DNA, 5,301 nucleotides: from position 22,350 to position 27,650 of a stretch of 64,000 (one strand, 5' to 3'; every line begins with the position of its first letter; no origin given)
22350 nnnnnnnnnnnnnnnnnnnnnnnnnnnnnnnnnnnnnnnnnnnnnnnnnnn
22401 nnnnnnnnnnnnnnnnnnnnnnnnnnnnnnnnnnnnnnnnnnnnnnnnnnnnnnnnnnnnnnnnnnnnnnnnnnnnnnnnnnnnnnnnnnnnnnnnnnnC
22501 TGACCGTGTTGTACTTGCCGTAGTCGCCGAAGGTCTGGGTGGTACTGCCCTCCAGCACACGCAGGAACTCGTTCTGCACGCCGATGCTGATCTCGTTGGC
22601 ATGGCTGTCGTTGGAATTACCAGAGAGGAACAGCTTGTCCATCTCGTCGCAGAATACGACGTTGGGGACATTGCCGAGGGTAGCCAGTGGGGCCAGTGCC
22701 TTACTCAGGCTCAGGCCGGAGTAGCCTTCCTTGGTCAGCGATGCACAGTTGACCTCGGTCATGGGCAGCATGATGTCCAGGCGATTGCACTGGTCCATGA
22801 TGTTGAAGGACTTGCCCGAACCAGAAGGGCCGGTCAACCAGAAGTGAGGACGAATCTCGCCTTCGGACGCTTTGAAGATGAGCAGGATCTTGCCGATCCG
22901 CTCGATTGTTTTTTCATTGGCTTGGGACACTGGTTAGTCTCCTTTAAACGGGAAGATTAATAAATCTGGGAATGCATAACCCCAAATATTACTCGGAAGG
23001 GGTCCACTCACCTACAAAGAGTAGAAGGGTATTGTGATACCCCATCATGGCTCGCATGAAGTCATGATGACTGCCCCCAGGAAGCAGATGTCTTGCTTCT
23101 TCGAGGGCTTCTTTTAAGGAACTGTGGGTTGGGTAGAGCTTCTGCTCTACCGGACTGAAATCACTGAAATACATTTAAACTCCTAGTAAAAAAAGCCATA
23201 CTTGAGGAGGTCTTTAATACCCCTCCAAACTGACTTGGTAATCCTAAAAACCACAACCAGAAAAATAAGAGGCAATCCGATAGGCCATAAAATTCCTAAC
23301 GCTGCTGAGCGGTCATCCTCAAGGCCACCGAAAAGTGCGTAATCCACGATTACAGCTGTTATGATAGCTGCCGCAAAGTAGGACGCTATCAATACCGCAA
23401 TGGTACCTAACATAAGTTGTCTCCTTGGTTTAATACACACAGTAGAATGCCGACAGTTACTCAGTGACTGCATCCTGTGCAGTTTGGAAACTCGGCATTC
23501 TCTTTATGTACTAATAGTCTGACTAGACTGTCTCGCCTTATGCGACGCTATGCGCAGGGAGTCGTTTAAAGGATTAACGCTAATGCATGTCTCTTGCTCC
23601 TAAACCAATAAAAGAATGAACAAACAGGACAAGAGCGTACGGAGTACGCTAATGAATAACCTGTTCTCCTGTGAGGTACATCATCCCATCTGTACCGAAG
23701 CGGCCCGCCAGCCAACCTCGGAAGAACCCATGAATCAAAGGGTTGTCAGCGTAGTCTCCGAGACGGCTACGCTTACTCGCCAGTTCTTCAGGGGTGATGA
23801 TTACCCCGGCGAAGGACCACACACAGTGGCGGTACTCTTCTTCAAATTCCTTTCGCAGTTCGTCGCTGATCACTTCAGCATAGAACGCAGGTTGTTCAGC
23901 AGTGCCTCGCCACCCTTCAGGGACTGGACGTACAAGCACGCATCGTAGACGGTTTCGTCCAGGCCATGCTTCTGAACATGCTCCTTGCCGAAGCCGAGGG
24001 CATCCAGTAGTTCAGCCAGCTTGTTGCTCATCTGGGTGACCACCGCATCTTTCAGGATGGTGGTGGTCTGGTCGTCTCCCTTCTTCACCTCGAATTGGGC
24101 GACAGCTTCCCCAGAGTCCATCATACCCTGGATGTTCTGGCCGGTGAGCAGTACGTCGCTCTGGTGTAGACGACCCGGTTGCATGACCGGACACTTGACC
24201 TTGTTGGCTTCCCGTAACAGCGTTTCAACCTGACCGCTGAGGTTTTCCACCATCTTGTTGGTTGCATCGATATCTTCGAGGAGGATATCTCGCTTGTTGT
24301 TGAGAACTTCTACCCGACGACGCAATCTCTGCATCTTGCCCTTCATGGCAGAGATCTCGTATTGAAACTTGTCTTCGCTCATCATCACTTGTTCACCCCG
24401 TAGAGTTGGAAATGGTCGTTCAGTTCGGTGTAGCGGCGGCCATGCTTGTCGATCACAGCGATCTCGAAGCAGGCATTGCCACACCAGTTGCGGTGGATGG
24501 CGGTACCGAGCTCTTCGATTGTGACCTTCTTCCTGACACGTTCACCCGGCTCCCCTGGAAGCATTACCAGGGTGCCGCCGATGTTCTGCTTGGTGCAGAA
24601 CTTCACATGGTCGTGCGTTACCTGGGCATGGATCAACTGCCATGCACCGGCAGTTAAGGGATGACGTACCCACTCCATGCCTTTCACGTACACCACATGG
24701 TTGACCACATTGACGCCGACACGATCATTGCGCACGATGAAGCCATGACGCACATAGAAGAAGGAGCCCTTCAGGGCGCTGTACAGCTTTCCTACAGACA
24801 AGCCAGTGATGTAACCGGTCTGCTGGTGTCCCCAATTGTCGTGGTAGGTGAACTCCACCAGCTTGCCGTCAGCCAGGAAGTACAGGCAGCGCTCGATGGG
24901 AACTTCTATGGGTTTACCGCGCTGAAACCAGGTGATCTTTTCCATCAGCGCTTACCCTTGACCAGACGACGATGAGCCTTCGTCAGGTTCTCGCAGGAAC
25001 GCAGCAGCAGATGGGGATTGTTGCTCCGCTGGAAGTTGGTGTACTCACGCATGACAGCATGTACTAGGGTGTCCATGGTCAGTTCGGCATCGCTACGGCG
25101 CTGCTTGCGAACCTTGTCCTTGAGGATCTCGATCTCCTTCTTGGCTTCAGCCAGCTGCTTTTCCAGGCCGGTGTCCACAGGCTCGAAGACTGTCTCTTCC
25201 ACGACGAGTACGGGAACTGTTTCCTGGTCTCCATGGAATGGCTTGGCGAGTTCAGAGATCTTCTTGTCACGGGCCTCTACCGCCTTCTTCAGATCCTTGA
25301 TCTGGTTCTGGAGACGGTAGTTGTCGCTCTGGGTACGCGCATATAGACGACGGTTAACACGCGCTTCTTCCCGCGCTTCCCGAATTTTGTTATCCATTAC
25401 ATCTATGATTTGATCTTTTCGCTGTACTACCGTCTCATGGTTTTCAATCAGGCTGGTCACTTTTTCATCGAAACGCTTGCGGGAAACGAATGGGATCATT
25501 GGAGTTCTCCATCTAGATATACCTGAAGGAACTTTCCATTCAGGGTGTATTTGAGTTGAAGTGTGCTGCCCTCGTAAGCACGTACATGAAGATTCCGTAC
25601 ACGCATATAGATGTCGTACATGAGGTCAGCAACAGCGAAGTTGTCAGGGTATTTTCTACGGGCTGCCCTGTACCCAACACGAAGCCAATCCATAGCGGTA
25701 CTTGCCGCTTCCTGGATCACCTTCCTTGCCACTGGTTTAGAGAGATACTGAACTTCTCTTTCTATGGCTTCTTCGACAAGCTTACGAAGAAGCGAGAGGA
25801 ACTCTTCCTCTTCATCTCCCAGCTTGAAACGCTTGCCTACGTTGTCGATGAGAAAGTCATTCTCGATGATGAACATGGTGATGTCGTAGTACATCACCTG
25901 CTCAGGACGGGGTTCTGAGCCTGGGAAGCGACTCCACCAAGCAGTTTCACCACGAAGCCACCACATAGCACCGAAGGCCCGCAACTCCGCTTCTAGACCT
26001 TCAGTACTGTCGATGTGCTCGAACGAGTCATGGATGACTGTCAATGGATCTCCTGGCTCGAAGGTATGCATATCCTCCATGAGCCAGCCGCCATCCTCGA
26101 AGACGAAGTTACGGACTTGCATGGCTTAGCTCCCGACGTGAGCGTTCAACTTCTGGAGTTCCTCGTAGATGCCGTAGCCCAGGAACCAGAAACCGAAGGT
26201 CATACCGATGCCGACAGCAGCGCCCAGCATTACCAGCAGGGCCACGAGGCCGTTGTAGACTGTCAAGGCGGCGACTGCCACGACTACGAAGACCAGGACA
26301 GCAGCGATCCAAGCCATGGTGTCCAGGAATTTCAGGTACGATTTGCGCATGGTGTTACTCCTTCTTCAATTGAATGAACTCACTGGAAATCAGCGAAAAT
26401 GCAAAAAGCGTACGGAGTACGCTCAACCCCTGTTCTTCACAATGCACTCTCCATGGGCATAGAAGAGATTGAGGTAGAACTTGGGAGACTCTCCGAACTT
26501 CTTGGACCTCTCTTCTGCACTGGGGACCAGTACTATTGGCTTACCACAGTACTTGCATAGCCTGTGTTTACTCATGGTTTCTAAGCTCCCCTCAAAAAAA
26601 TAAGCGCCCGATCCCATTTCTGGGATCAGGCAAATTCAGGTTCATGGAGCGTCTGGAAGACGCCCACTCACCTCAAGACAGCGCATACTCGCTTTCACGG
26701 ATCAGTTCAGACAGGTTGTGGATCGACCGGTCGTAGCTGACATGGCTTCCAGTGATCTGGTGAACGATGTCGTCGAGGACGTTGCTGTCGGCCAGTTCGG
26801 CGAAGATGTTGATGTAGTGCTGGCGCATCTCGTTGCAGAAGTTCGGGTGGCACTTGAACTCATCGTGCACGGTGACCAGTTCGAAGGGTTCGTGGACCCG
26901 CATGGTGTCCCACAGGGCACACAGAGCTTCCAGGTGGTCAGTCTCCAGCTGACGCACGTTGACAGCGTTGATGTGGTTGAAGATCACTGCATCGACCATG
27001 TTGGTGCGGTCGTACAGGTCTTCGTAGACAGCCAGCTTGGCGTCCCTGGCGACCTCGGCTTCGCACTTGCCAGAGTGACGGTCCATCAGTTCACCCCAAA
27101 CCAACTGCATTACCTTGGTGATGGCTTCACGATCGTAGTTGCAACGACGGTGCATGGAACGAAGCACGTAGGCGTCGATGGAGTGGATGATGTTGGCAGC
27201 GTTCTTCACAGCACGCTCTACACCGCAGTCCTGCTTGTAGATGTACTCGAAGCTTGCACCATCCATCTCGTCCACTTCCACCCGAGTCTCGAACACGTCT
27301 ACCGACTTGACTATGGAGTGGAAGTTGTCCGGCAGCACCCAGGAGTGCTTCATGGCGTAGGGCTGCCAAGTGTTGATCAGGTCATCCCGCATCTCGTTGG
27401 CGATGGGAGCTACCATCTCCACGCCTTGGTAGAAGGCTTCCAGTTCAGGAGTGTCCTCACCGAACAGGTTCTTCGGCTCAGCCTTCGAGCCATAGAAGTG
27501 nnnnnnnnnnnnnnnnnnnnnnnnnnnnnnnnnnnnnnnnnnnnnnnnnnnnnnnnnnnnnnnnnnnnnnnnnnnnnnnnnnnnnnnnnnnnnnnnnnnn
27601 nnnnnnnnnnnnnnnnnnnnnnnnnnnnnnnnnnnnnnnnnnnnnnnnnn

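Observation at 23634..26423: Identical 17-bp hairpin element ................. present twice (23634-23650 and 26407-26423)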

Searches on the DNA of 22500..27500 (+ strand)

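Call 5: search_dna_similar(query=window:22500-27500:+, collection=phages, mode=near, max_rows=30)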
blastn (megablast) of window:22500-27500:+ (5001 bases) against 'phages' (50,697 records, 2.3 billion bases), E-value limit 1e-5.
Records with a match: 71; places in all: 74; records where one place covers at least 80% of the query: 70.
Best place of each record, by identity: 95-99% 1; 90-95% 62; 80-90% 8.
By first word of the organism name: Pseudomonas 69; Photobacterium 2.
By host as written in the record: Pseudomonas aeruginosa 28; Pseudomonas aeruginosa PAO1 11; Pseudomonas aeruginosa ATCC 27853 9; Pseudomonas sp. 4; - 4; Pseudomonas aeruginosa ATCC27853 3; Pseudomonas aeruginosa clinical isolate PA21 2; Photobacterium damselae 2; and 7 more.
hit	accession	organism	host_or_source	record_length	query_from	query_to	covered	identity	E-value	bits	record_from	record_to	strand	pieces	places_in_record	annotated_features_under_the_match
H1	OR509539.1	Pseudomonas phage PASB7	Pseudomonas aeruginosa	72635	1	5001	98%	96.1%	0e+0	7966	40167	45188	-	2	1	RNA polymerase | hypothetical protein (x10)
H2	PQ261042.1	Pseudomonas phage Minga_mokiny_4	Pseudomonas aeruginosa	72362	1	5001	99%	91.5%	0e+0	6811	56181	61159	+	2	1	RNA polymerase | hypothetical protein (x10)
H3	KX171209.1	Pseudomonas phage vB_Pae575P-3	Pseudomonas sp.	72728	1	5001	97%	92.5%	0e+0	6956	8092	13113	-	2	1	RNA polymerase large subunit | hypothetical protein (x9) | ATP-dependent Clp protease ATP-binding subunit ClpX | ribosome_binding_site (x10)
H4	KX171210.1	Pseudomonas phage vB_Pae1396P-5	Pseudomonas sp.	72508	1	5001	97%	92.5%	0e+0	6956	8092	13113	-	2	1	RNA polymerase large subunit | hypothetical protein (x8) | ATP-dependent Clp protease ATP-binding subunit ClpX | ribosome_binding_site (x9)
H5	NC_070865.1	Pseudomonas phage vB_Pae575P-3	Pseudomonas sp.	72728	1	5001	97%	92.5%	0e+0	6956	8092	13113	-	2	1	RNA polymerase large subunit | hypothetical protein (x8) | virion structural protein | ATP-dependent Clp protease ATP-binding subunit ClpX | ribosome_binding_site (x10)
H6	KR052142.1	Pseudomonas phage vB_PaeP_MAG4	Pseudomonas aeruginosa clinical isolate ...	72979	1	5001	97%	91.7%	0e+0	6727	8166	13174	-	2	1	DNA-dependent RNA polymerase | hypothetical protein (x9) | clpX: ATP-dependent Clp protease ATP-binding subunit ClpX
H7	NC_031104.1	Pseudomonas phage vB_PaeP_MAG4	Pseudomonas aeruginosa clinical isolate ...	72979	1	5001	97%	91.7%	0e+0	6727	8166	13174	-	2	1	RNA polymerase | hypothetical protein (x9) | clpX: ATP-dependent Clp protease ATP-binding subunit ClpX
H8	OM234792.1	Pseudomonas phage PA15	Pseudomonas aeruginosa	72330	4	5001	95%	92.8%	0e+0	6863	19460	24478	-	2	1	hypothetical protein (x11)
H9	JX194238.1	Pseudomonas phage PA26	Pseudomonas aeruginosa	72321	1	5001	95%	92.6%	0e+0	6808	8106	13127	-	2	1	hypothetical protein (x10)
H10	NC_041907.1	Pseudomonas phage PA26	Pseudomonas aeruginosa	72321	1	5001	95%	92.6%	0e+0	6808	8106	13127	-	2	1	RNA polymerase | hypothetical protein (x9)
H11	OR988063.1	Pseudomonas phage vB_Pae_HMKU_23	Pseudomonas aeruginosa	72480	1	5001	95%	92.4%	0e+0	6755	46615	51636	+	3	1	DNA-dependent RNA polymerase | hypothetical protein (x9) | AAA ATPase, CDC48 family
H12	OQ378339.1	Pseudomonas phage phiPA1-3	Pseudomonas aeruginosa PA001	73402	4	5001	95%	92.1%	0e+0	6693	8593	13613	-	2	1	putative RNA polymerase large subunit | hypothetical protein (x9) | ATP-dependent protease ATP-binding subunit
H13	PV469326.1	Pseudomonas phage Ps1.JH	Pseudomonas aeruginosa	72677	4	5001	95%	91.0%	0e+0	6373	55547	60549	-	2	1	RNA polymerase | hypothetical protein (x7) | virion structural protein | ATP-dependent protease ATP-binding subunit | DUF805 domain-containing protein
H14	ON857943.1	Pseudomonas phage vB_PaeP_FBPa1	Pseudomonas sp.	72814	4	5001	95%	89.8%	0e+0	6092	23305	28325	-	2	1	hypothetical protein (x10)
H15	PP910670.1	Pseudomonas phage vB_Pae_TUMS_PL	Pseudomonas aeruginosa ATCC 27853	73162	1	5001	94%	90.9%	0e+0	6272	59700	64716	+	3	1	hypothetical protein (x11)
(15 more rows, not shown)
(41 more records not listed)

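Call 6: get_annotated_region(hit=H5, flank=3000)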
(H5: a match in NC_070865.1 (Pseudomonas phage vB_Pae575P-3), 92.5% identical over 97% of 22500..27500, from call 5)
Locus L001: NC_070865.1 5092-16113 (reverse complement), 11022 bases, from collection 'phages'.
description: Pseudomonas phage vB_Pae575P-3, complete genome.
organism: Pseudomonas phage vB_Pae575P-3 (NCBI taxid 1868829)
taxonomy: Viruses; Duplodnaviria; Heunggongvirae; Uroviricota; Caudoviricetes; Schitoviridae; Migulavirinae; Litunavirus; Litunavirus Pae575p3
host: Pseudomonas sp.; source: sewage; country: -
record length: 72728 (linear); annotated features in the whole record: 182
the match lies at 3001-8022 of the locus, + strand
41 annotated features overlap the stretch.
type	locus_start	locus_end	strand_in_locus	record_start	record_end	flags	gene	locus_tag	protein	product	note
CDS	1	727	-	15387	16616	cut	-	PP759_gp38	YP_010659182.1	HNH endonuclease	Putative metallopeptidase domain DUF2201_N (PF13203) found, VWA-like domain (DUF2201) found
CDS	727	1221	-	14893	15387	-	-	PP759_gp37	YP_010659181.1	hypothetical protein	-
regulatory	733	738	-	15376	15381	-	-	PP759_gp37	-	ribosome_binding_site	-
regulatory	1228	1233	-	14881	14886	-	-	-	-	ribosome_binding_site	-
CDS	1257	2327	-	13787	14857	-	-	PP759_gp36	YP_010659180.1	ATPase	AAA_5 domain (PF07728) found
regulatory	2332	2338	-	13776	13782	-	-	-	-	ribosome_binding_site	-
CDS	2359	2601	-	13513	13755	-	-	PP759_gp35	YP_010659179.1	cell division protein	-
CDS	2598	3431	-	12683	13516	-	-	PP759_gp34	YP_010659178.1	ATP-dependent Clp protease ATP-binding subunit ClpX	AAA domain (Cdc48 subfamily) found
regulatory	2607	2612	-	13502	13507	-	-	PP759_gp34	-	ribosome_binding_site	-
regulatory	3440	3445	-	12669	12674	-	-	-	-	ribosome_binding_site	-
CDS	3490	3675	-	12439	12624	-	-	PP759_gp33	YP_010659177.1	hypothetical protein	-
regulatory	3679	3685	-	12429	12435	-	-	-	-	ribosome_binding_site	-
CDS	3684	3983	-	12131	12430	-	-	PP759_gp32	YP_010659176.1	hypothetical protein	-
regulatory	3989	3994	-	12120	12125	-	-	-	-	ribosome_binding_site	-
CDS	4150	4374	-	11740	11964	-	-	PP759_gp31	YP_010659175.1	hypothetical protein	-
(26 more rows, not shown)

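Call 22: search_dna_similar(query=window:26330-26700:-, collection=phages, mode=distant, max_rows=60, rows=spread)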
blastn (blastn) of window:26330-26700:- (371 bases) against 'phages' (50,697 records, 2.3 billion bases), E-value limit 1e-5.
Records with a match: 71; places in all: 71; records where one place covers at least 80% of the query: 70.
Best place of each record, by identity: 95-99% 34; 90-95% 37.
By first word of the organism name: Pseudomonas 69; Photobacterium 2.
By host as written in the record: Pseudomonas aeruginosa 28; Pseudomonas aeruginosa PAO1 11; Pseudomonas aeruginosa ATCC 27853 9; Pseudomonas sp. 4; - 4; Pseudomonas aeruginosa ATCC27853 3; Photobacterium damselae 2; Pseudomonas aeruginosa clinical isolate PA21 2; and 7 more.
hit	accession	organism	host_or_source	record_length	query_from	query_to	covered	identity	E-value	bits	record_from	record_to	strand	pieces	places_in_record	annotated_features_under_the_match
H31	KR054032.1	Pseudomonas phage DL64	Pseudomonas aeruginosa PAO1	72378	1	371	100%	98.4%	0e+0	643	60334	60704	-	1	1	hypothetical protein (x3)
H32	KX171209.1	Pseudomonas phage vB_Pae575P-3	Pseudomonas sp.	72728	1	371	100%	98.4%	0e+0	643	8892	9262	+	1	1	hypothetical protein (x2) | RNA polymerase large subunit | ribosome_binding_site (x2)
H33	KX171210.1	Pseudomonas phage vB_Pae1396P-5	Pseudomonas sp.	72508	1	371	100%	98.4%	0e+0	643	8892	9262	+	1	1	hypothetical protein (x2) | RNA polymerase large subunit | ribosome_binding_site (x2)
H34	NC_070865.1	Pseudomonas phage vB_Pae575P-3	Pseudomonas sp.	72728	1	371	100%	98.4%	0e+0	643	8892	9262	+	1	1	hypothetical protein (x2) | RNA polymerase large subunit | ribosome_binding_site (x2)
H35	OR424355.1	Pseudomonas phage vB_Pae_TUMS_P11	Pseudomonas aeruginosa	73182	1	371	100%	98.4%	0e+0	643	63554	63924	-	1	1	hypothetical protein (x3)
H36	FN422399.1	Pseudomonas phage LIT1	Pseudomonas aeruginosa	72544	1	371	100%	98.1%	0e+0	638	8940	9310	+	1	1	N4 gp16-like protein | hypothetical protein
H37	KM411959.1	Pseudomonas phage Pa2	Pseudomonas aeruginosa PAO1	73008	1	371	100%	98.1%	0e+0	638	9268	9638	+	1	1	hypothetical protein (x2) | putative RNAP2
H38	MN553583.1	Pseudomonas phage 4phiC20-2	Pseudomonas aeruginosa PAO1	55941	1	371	100%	98.1%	0e+0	638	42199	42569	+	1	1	record has no annotation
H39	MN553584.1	Pseudomonas phage 4phiC20-2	Pseudomonas aeruginosa PAO1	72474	1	371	100%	98.1%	0e+0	638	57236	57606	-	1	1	record has no annotation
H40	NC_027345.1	Pseudomonas phage Pa2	Pseudomonas aeruginosa PAO1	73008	1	371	100%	98.1%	0e+0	638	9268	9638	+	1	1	hypothetical protein (x2) | RNA polymerase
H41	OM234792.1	Pseudomonas phage PA15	Pseudomonas aeruginosa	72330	1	371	100%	97.8%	9e-180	634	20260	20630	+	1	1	hypothetical protein (x3)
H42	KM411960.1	Pseudomonas phage phi176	Pseudomonas aeruginosa PAO1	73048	1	371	100%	97.8%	1e-178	630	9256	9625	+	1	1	hypothetical protein (x2) | putative RNAP2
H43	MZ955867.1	Pseudomonas phage vB_PaeP_TUMS_P121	Pseudomonas aeruginosa ATCC 27853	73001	1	371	100%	97.6%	4e-178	629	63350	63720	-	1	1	hypothetical protein (x3)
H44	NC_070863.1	Pseudomonas phage vB_PaeP_TUMS_P121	Pseudomonas aeruginosa ATCC 27853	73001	1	371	100%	97.6%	4e-178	629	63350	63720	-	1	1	hypothetical protein (x3)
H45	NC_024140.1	Pseudomonas phage vB_PaeP_C2-10_Ab09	Pseudomonas aeruginosa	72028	1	371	100%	97.3%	5e-177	625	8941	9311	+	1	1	ORF22: RNA polymerase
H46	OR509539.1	Pseudomonas phage PASB7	Pseudomonas aeruginosa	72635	1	371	100%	97.3%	5e-177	625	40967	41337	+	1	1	hypothetical protein (x2) | RNA polymerase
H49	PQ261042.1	Pseudomonas phage Minga_mokiny_4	Pseudomonas aeruginosa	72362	1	371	100%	96.5%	1e-172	611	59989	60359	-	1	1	hypothetical protein (x2) | RNA polymerase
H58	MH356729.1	Pseudomonas phage LP14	Pseudomonas aeruginosa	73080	1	371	100%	94.9%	6e-163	579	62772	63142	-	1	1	hypothetical protein (x2) | putative RNAP2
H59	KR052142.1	Pseudomonas phage vB_PaeP_MAG4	Pseudomonas aeruginosa clinical isolate ...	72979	1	370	100%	95.1%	1e-165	587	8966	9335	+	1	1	hypothetical protein (x2) | DNA-dependent RNA polymerase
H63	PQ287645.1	Pseudomonas phage BWKH3_L8_1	Pseudomonas aeruginosa BWKH3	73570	1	371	100%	94.1%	4e-159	565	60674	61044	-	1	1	hypothetical protein (x2) | RNA polymerase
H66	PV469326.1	Pseudomonas phage Ps1.JH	Pseudomonas aeruginosa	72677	1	371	100%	93.8%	2e-157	561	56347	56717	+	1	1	hypothetical protein (x2) | RNA polymerase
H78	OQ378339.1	Pseudomonas phage phiPA1-3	Pseudomonas aeruginosa PA001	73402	2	371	100%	93.3%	4e-153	546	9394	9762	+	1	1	hypothetical protein (x2) | putative RNA polymerase large subunit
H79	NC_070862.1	Pseudomonas phage VB_PaeP_VL1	Pseudomonas aeruginosa ATCC27853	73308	1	371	100%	92.7%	4e-152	543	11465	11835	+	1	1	hypothetical protein (x2) | RNA polymerase large subunit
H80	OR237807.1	Pseudomonas phage PWJ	Pseudomonas aeruginosa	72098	1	371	100%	92.7%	4e-152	543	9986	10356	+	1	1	hypothetical protein (x3)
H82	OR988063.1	Pseudomonas phage vB_Pae_HMKU_23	Pseudomonas aeruginosa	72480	1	370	100%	92.4%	4e-152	542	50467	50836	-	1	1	hypothetical protein (x2) | DNA-dependent RNA polymerase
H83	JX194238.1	Pseudomonas phage PA26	Pseudomonas aeruginosa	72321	2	371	100%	91.9%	1e-147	527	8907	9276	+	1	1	hypothetical protein (x3)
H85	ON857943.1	Pseudomonas phage vB_PaeP_FBPa1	Pseudomonas sp.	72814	1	370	100%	91.6%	1e-146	525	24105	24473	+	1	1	hypothetical protein (x2)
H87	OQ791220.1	Pseudomonas phage PaVOA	Pseudomonas aeruginosa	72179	1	370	100%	90.3%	4e-140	502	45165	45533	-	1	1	RNA polymerase large subunit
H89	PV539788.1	Pseudomonas phage phPLST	Pseudomonas aeruginosa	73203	1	370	100%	90.0%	2e-138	498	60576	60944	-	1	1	hypothetical protein (x2) | putative RNA polymerase subunit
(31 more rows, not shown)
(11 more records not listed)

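Call 23: search_dna_similar(query=window:23470-23760:-, collection=phages, mode=distant, max_rows=60, rows=spread)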
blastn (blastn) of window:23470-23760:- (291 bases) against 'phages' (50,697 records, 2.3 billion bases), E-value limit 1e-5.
Records with a match: 71; places in all: 72; records where one place covers at least 80% of the query: 70.
Best place of each record, by identity: >=99% 2; 95-99% 23; 90-95% 46.
By first word of the organism name: Pseudomonas 69; Photobacterium 2.
By host as written in the record: Pseudomonas aeruginosa 28; Pseudomonas aeruginosa PAO1 11; Pseudomonas aeruginosa ATCC 27853 9; Pseudomonas sp. 4; - 4; Pseudomonas aeruginosa ATCC27853 3; Photobacterium damselae 2; Pseudomonas aeruginosa clinical isolate PA21 2; and 7 more.
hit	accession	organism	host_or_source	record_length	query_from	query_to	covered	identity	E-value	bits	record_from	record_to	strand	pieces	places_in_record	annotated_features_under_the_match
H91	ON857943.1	Pseudomonas phage vB_PaeP_FBPa1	Pseudomonas sp.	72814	1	291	100%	100.0%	3e-147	526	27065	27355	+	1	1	hypothetical protein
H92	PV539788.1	Pseudomonas phage phPLST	Pseudomonas aeruginosa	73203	1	291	100%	99.7%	1e-145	521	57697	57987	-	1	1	none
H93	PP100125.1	Pseudomonas phage vB_PaP_HN01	Pseudomonas aeruginosa ATCC27853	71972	1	289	99%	97.6%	2e-136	490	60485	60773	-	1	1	hypothetical protein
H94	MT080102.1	Pseudomonas phage PAP02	Pseudomonas aeruginosa ATCC 27853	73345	1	291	100%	96.9%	8e-135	485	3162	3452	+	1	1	hypothetical protein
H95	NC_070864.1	Pseudomonas phage PAP02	Pseudomonas aeruginosa ATCC 27853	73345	1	291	100%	96.9%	8e-135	485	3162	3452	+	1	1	hypothetical protein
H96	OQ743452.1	Pseudomonas phage PaVOB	Pseudomonas aeruginosa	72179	1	291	100%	96.9%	8e-135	485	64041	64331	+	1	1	none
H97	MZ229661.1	Pseudomonas phage vB_Pae-PA14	Pseudomonas aeruginosa ATCC 27853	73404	1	291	100%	96.9%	8e-135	485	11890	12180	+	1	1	hypothetical protein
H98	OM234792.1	Pseudomonas phage PA15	Pseudomonas aeruginosa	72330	1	291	100%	96.9%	8e-135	485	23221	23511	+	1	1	hypothetical protein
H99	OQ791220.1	Pseudomonas phage PaVOA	Pseudomonas aeruginosa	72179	1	291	100%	96.9%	8e-135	485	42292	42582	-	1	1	hypothetical protein (x2)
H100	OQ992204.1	Pseudomonas phage vB_PaeP_YL1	Pseudomonas aeruginosa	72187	1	291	100%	96.9%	8e-135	485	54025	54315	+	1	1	hypothetical protein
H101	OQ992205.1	Pseudomonas phage vB_PaeP_YL2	Pseudomonas aeruginosa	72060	1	291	100%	96.9%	8e-135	485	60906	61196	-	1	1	hypothetical protein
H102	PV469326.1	Pseudomonas phage Ps1.JH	Pseudomonas aeruginosa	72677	1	291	100%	96.9%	8e-135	485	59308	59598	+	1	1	hypothetical protein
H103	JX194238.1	Pseudomonas phage PA26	Pseudomonas aeruginosa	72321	1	291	100%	96.6%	1e-133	480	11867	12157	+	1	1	hypothetical protein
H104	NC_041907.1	Pseudomonas phage PA26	Pseudomonas aeruginosa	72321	1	291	100%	96.6%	1e-133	480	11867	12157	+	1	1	hypothetical protein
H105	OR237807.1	Pseudomonas phage PWJ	Pseudomonas aeruginosa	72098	2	289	99%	97.2%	8e-135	484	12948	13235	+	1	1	hypothetical protein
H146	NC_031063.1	Pseudomonas phage PEV2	Pseudomonas aeruginosa Kutter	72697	1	291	100%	93.1%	4e-120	435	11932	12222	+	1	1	sRNA_29.1 | hypothetical protein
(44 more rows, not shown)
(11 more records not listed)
